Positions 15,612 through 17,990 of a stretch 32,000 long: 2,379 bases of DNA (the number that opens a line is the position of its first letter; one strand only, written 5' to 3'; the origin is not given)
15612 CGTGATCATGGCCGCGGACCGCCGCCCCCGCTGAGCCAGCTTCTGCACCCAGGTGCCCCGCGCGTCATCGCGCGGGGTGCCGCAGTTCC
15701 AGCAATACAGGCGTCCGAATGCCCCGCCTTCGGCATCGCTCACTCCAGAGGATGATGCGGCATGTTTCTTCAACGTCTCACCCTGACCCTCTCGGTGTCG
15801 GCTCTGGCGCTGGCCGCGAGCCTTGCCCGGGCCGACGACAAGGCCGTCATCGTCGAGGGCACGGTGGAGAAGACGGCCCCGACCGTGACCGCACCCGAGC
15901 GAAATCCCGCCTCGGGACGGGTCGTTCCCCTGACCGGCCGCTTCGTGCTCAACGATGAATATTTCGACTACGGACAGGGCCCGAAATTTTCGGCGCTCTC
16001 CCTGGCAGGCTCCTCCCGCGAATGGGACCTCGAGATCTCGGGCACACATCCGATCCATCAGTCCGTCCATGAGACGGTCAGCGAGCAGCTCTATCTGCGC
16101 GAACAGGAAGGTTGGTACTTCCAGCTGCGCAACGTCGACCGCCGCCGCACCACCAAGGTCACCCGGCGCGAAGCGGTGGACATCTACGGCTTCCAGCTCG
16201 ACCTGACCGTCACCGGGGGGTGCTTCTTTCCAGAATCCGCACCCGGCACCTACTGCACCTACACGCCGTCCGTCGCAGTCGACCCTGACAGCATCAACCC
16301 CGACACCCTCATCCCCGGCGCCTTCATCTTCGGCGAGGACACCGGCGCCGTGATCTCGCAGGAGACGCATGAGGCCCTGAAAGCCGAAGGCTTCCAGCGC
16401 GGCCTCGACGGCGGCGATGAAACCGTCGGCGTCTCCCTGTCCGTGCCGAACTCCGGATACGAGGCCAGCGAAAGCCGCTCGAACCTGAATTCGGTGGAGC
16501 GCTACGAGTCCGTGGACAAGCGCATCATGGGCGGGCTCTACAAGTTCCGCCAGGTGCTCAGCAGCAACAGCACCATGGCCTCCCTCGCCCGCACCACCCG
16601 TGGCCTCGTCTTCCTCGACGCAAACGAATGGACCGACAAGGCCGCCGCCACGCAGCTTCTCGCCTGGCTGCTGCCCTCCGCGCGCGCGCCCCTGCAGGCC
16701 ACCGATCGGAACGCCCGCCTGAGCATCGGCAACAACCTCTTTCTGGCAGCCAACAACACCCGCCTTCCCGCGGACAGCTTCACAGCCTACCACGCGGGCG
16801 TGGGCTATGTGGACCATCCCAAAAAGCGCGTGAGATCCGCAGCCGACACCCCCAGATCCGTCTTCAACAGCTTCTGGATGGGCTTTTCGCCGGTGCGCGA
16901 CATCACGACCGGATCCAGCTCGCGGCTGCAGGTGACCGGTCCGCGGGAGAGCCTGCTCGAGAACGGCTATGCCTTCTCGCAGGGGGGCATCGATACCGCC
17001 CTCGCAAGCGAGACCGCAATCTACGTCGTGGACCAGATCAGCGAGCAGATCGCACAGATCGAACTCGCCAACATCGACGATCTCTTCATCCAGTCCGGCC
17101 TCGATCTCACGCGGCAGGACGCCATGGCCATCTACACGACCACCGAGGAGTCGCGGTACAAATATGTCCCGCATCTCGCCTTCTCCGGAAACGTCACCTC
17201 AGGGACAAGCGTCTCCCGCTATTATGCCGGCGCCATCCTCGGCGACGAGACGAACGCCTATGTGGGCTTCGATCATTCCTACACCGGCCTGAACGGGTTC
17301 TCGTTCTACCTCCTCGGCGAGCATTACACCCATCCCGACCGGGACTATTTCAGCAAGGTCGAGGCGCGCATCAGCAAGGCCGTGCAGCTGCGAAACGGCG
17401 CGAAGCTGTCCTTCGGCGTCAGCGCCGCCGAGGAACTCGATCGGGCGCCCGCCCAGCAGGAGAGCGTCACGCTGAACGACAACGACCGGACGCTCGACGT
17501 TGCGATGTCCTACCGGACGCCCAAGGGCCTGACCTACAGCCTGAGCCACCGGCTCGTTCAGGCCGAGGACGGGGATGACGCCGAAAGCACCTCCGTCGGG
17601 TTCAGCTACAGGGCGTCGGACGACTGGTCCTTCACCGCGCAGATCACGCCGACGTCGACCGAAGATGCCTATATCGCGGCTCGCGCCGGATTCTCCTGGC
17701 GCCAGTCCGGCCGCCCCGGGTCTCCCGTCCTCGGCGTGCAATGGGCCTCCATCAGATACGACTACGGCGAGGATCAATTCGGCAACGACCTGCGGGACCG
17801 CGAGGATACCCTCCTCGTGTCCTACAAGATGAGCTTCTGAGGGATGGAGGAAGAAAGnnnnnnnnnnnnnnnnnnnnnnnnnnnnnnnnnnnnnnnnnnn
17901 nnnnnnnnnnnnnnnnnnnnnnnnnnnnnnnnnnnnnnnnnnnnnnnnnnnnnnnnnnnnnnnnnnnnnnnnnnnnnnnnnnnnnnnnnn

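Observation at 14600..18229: Orphan three-gene envelope operon: secreted repeat protein, 692-aa OM barrel of unknown family, small Cys protein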

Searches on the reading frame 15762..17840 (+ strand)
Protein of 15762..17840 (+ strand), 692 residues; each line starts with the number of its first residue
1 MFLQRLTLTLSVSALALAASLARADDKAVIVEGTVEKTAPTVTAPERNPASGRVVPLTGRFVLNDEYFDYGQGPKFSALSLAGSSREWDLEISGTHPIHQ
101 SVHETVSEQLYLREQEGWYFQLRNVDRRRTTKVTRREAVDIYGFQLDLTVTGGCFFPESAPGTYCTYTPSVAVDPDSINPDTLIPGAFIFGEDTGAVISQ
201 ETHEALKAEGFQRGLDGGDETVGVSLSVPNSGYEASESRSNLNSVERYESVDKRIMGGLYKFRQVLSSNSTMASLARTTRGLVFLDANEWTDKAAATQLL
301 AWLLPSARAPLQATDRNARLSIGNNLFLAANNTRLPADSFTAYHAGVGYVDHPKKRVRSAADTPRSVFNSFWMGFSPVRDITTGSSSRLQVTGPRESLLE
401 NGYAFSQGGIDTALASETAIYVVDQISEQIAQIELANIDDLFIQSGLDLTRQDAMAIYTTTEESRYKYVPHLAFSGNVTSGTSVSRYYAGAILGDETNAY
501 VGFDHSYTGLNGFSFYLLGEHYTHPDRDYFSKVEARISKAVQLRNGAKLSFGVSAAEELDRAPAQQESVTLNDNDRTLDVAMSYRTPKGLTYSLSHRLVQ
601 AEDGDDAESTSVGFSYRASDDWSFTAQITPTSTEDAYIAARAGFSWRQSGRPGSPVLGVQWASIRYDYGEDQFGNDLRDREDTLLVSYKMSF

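Call 3: search_protein_families(library=pfam, proteins=[window:15762-17840:+], max_evalue=1)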
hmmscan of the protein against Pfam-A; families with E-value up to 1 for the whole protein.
window:15762-17840:+ (692 aa): 2 families
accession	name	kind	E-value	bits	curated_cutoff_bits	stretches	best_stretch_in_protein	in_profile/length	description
PF12831.13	FAD_oxidored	-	0.061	13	27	1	571-651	84-161/416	FAD dependent oxidoreductase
PF03895.21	YadA_anchor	-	0.36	11.4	22.7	1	609-646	23-60/60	YadA-like membrane anchor domain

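Call 4: search_protein_families(library=ncbifam, proteins=[window:15762-17840:+], max_evalue=1)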
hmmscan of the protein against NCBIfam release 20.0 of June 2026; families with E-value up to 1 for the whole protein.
window:15762-17840:+ (692 aa): 0 families

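Call 5: find_homologous_proteins(query=window:15762-17840:+)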
Query window:15762-17840:+ (692 aa): 18 proteins with E <= 0.001 among 8000 candidates.
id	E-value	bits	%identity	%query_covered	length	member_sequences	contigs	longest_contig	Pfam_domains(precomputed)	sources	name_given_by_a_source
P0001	0.0e+0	1552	100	100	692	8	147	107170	PF28436.1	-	-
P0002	0.0e+0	1261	80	100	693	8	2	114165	PF28436.1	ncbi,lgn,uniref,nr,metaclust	ncbi:hypothetical protein [Cereibacter johrii]|uniref:Beta-barrel porin 2 n=1 Tax=Cereibacter johrii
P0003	0.0e+0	1128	72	100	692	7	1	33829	PF28436.1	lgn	-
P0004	3.8e-170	586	45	92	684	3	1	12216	PF28436.1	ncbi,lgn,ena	-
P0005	4.2e-121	424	35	99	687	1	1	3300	PF28436.1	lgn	-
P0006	1.3e-120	422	36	100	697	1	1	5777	PF28436.1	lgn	-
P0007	4.8e-118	414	36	92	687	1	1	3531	PF28436.1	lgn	-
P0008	4.3e-115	404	36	96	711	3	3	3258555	PF28436.1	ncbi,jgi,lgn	jgi:opacity protein-like surface antigen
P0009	3.3e-111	391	36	99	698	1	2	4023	PF28436.1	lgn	-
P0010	2.9e-91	325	31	92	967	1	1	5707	PF28436.1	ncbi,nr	ncbi:MAG: hypothetical protein VKL59_06220 [Nostocaceae cyanobacterium]|nr:hypothetical protein [Nos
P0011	2.3e-80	289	29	92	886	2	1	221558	PF28436.1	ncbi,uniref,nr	ncbi:hypothetical protein IQ249_03650 [Lusitaniella coriacea LEGE 07157]|uniref:Uncharacterized prot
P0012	2.4e-80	289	30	92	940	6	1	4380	PF28436.1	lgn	-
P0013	5.6e-78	281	29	94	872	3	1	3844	PF28436.1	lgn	-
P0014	1.9e-75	273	29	94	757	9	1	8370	PF28436.1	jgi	-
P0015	9.7e-72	261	29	95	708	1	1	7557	PF28436.1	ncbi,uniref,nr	ncbi:hypothetical protein [Okeania sp. SIO3B5]|uniref:hypothetical protein n=1 Tax=Okeania sp. SIO3B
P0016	9.5e-66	241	33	75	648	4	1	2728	PF28436.1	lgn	-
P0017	2.6e-65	239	26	99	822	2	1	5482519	PF28436.1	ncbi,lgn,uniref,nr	ncbi:hypothetical protein [Nodularia sp. NIES-3585]|uniref:hypothetical protein n=1 Tax=Nodularia sp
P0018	3.3e-62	229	28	93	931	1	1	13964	PF28436.1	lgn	-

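Call 6: search_solved_structures(query=window:15762-17840:+, max_evalue=10)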
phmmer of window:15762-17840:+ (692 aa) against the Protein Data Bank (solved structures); distinct sequences matched with E-value up to 10: 0.

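Call 7: find_encoding_contigs(protein=P0008, flank=8000, max_places=3)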
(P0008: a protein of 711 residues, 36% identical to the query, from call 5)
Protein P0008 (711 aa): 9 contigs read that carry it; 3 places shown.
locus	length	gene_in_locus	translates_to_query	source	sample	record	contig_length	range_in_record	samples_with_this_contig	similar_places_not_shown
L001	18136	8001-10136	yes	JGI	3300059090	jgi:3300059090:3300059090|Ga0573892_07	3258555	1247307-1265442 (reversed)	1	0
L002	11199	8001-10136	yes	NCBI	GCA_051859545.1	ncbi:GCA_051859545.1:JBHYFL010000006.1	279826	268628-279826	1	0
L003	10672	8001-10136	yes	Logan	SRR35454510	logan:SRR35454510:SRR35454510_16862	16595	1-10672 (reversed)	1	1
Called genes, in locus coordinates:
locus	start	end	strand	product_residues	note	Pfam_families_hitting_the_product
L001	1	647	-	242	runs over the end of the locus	PF00392:GntR, PF07729:FCD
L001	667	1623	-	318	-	PF02653:BPD_transp_2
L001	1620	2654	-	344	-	PF02653:BPD_transp_2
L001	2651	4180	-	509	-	PF00005:ABC_tran, PF13304:AAA_21 (faint), PF00005:ABC_tran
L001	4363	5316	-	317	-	PF13458:Peripla_BP_6 (weak), PF00532:Peripla_BP_1, PF13407:Peripla_BP_4, PF13377:Peripla_BP_3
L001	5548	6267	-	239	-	PF08220:HTH_DeoR (weak), PF08279:HTH_11, PF13280:WYL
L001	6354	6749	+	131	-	PF01042:Ribonuc_L-PSP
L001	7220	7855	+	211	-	-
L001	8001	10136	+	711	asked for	PF28436:DUF8396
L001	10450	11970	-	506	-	PF00496:SBP_bac_5, PF00528:BPD_transp_1 (faint)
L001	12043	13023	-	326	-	PF07692:Fea1 (faint)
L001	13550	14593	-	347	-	PF01548:DEDD_Tnp_IS110, PF02371:Transposase_20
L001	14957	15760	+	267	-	-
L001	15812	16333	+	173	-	PF03992:ABM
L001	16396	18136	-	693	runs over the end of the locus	PF07715:Plug, PF00593:TonB_dep_Rec_b-barrel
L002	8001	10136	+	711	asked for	PF28436:DUF8396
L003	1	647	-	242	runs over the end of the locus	PF00392:GntR, PF07729:FCD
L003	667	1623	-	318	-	PF02653:BPD_transp_2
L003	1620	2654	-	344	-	PF02653:BPD_transp_2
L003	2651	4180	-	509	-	PF00005:ABC_tran, PF13304:AAA_21 (faint), PF00005:ABC_tran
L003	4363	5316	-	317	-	PF13458:Peripla_BP_6 (weak), PF00532:Peripla_BP_1, PF13407:Peripla_BP_4, PF13377:Peripla_BP_3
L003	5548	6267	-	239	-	PF08220:HTH_DeoR (weak), PF08279:HTH_11, PF13280:WYL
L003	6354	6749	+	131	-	PF01042:Ribonuc_L-PSP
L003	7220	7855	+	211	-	-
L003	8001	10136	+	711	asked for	PF28436:DUF8396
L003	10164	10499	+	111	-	-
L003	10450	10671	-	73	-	?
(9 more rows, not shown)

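Call 8: find_encoding_contigs(protein=P0004, flank=8000, max_places=3)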
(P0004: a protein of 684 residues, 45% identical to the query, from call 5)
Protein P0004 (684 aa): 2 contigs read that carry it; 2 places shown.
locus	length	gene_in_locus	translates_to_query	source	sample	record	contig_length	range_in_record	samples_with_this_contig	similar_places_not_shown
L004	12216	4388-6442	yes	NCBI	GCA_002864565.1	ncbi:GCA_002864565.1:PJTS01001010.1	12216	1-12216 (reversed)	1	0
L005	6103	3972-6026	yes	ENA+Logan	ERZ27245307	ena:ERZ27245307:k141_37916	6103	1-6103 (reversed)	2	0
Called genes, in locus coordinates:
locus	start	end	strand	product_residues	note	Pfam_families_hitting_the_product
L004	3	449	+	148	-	?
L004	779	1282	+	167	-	-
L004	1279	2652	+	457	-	PF00512:HisKA, PF02518:HATPase_c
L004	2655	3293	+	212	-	PF00072:Response_reg, PF00196:GerE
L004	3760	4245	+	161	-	-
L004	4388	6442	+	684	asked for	PF28436:DUF8396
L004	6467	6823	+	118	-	-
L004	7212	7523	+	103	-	-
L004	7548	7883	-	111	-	PF03050:DDE_Tnp_IS66, PF13817:DDE_Tnp_IS66_C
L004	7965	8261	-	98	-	-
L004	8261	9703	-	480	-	PF13007:LZ_Tnp_IS66, PF03050:DDE_Tnp_IS66, PF13817:DDE_Tnp_IS66_C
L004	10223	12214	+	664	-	?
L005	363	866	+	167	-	-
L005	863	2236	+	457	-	PF00512:HisKA, PF02518:HATPase_c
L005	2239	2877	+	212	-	PF00072:Response_reg, PF00196:GerE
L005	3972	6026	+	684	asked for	PF28436:DUF8396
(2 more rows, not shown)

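Call 9: find_encoding_contigs(protein=P0017, flank=8000, max_places=3)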
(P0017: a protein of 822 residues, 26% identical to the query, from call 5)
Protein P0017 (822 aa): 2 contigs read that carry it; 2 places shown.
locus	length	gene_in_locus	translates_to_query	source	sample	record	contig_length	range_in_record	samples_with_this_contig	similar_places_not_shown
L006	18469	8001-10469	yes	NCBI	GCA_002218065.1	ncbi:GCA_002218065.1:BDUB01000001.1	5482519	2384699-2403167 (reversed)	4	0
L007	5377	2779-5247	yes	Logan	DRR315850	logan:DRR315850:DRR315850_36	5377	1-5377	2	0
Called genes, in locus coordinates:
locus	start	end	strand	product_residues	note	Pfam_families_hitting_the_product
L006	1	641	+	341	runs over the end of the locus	-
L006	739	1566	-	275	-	-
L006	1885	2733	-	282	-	PF10025:DUF2267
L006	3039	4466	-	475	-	PF00512:HisKA, PF02518:HATPase_c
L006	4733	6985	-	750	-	PF14252:DUF4347, PF00353:HemolysinCabind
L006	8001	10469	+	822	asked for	PF28436:DUF8396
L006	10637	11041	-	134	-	-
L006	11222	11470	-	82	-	-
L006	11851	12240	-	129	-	-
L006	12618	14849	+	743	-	PF13089:PP_kinase_N, PF02503:PP_kinase, PF17941:PP_kinase_C_1, PF13090:PP_kinase_C, PF13091:PLDc_2 (weak)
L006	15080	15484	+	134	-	PF00072:Response_reg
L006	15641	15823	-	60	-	-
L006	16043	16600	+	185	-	PF11016:DUF2854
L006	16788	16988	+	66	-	-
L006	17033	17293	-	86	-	PF12095:CRR7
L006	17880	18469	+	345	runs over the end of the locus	PF00072:Response_reg, PF00990:GGDEF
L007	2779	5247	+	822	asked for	PF28436:DUF8396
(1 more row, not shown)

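Call 23: find_encoding_contigs(protein=P0011, flank=8000, max_places=2)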
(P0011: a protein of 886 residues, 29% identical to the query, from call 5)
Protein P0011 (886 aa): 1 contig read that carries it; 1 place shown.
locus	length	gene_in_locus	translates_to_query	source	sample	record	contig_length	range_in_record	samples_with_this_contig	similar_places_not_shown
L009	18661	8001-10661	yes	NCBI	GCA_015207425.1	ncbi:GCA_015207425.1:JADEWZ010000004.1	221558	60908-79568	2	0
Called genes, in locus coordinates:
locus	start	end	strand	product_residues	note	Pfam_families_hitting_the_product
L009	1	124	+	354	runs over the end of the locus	PF14249:Tocopherol_cycl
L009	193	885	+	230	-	PF00215:OMPdecase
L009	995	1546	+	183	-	-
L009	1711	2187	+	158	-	PF05154:TM2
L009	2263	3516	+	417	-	PF00005:ABC_tran, PF13304:AAA_21 (faint), PF17912:OB_MalK, PF08402:TOBE_2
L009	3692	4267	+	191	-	PF10502:Peptidase_S26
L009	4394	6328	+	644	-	PF07176:DUF1400, PF00561:Abhydrolase_1 (weak), PF03403:PAF-AH_p_II (weak), PF07224:Chlorophyllase (faint), PF12146:Hydrolase_4 (faint), PF12740:PETase (faint), PF12697:Abhydrolase_6 (weak)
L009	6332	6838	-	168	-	PF16734:Pilin_GH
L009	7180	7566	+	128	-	-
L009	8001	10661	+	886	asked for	PF28436:DUF8396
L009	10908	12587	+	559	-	PF00069:Pkinase, PF06293:Kdo (weak), PF07714:PK_Tyr_Ser-Thr, PF17667:Pkinase_fungal (weak)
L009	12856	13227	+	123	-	PF04480:DUF559, PF18741:MTES_1575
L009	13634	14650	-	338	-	PF01207:Dus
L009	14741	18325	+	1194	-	PF02574:S-methyl_trans, PF00809:Pterin_bind, PF02607:B12-binding_2, PF02310:B12-binding, PF02965:Met_synt_B12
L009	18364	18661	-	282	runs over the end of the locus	PF05239:PRC (faint)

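Call 26: search_protein_families(library=pfam, proteins=[L009:7180-7566:+, L006:10637-11041:-, L006:11851-12240:-, L001:7220-7855:+, L004:3760-4245:+, L004:6467-6823:+, L003:10164-10499:+], max_evalue=1)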
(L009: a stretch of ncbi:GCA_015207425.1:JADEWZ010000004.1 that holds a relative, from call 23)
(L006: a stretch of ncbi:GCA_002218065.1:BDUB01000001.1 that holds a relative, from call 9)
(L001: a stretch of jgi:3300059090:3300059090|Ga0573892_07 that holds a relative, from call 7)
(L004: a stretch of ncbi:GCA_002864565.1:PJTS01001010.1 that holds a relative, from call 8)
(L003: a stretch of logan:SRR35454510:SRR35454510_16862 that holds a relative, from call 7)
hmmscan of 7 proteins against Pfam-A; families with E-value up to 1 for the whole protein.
L009:7180-7566:+ (128 aa): 0 families

L006:10637-11041:- (134 aa): 0 families

L006:11851-12240:- (129 aa): 0 families

L001:7220-7855:+ (211 aa): 0 families

L004:3760-4245:+ (161 aa): 1 family
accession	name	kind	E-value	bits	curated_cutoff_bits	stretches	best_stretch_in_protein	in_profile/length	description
PF11528.13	DUF3224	-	0.043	14.1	25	1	27-97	20-88/126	Protein of unknown function (DUF3224)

L004:6467-6823:+ (118 aa): 0 families

L003:10164-10499:+ (111 aa): 0 families

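Call 28: predict_structure(alignment_id=A1)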
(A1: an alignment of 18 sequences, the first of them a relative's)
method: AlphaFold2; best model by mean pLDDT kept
length: 692 residues; sequences in the alignment: 18
mean_pLDDT: 81.5   pTM: 0.73
mean pLDDT of the five models: 81.5, 80.6, 80.5, 80.1, 80.0
residues with pLDDT >= 90: 317; 70-90: 261; 50-70: 44; < 50: 70
segments of 3 or more residues with pLDDT < 50: 1-56, 411-417, 423-426, 428-430
pLDDT, mean of each block of 10 residues (from residue 1): 35 27 21 24 31 45 80 87 91 92 87 93 93 95 90 80 84 89 89 83 82 66 87 92 93 94 93 94 93 94 93 86 83 82 96 82 89 93 92 90 72 50 49 67 86 95 94 93 92 91 90 90 88 92 89 90 65 77 87 89 79 86 90 89 87 84 91 89 92 82
secondary structure, 60 per line:
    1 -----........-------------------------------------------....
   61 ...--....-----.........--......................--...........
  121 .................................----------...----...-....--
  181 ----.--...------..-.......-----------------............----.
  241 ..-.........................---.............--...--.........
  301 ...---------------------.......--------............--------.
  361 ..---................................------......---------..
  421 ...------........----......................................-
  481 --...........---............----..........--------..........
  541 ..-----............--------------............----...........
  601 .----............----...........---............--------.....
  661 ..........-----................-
elements in order (helices of 4 or more, strands of 3 or more residues): H6-13 E60-63 E66-69 E75-83 E86-107 E110-153 E164-166 E171-173 E188-190 H200-206 E224-235 E244-268 E272-284 H292-303 H325-331 E340-351 E366-397 E404-409 E419-423 E430-434 E442-479 E483-493 E497-508 E513-522 E531-542 E548-559 E574-585 E590-601 E606-617 E622-632 E636-647 E656-670 E676-691

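Call 29: search_protein_representatives(alignment_id=A1)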
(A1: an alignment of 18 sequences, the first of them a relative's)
Query: 18 sequences, 685 profile positions. Proteins with E-value up to 0.001 (for the whole library): 173; up to 1e-10: 154; up to 1e-30: 120. The best 150 are listed.
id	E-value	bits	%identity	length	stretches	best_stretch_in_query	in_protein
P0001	7.5e-284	959.5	-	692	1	1-685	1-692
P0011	1.1e-275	932.5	-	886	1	1-684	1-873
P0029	3.6e-270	914.3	-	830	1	31-684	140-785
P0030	1.4e-248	842.9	-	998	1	29-684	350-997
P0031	2.4e-241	819.0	-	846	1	31-684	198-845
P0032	1.6e-236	803.0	-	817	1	31-684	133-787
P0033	1.9e-233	792.9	-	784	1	18-683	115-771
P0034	4.2e-233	791.7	-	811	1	36-684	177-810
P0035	8.7e-227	770.9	-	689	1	9-685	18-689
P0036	1.2e-225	767.1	-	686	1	8-685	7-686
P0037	2.8e-225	765.9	-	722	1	42-684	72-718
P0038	3.0e-225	765.8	-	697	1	33-685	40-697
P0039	2.3e-218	743.0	-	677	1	49-684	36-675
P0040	2.6e-218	742.9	-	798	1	22-684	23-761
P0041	2.0e-216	736.6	-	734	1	26-683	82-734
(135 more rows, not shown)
